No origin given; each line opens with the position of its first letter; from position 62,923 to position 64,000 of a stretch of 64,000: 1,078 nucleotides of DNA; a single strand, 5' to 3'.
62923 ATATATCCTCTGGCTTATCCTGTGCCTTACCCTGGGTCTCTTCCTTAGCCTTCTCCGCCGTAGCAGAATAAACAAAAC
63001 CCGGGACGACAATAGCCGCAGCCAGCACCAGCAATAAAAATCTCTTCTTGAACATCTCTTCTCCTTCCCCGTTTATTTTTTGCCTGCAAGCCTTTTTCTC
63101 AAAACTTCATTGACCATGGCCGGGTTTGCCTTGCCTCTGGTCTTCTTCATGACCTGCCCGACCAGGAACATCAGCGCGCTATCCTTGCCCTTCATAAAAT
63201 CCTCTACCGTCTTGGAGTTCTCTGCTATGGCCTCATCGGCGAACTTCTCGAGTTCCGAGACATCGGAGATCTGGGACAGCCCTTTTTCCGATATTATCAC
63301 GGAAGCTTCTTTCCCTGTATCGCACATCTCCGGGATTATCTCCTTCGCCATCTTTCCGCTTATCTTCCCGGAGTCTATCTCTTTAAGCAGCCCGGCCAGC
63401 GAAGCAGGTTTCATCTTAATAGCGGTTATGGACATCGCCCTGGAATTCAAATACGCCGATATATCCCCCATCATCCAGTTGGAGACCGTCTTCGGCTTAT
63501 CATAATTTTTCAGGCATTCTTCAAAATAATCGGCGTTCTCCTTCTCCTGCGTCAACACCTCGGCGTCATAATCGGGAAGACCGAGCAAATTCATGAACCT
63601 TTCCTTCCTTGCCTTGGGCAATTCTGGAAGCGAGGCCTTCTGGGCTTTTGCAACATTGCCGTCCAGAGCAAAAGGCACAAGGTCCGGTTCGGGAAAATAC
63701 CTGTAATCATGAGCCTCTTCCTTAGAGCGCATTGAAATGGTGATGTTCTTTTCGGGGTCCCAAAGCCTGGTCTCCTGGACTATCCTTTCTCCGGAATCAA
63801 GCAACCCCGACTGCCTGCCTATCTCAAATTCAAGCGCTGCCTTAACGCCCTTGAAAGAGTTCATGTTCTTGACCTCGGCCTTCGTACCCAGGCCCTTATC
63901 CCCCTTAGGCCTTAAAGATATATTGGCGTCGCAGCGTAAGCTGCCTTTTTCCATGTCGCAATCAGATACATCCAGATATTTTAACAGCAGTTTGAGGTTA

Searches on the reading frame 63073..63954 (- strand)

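Call 89: search_protein_families(library=pfam, proteins=[window:63073-63954:-], max_evalue=0.00001)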
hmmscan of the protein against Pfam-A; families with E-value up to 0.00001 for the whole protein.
window:63073-63954:- (293 aa): 2 families
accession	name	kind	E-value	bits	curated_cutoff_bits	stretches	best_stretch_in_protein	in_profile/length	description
PF02637.23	GatB_Yqey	-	3.4e-55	186.4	27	1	142-289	1-148/148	GatB domain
PF02934.20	GatB_N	-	2.1e-35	122.7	23.4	1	1-100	182-274/277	GatB/GatE catalytic domain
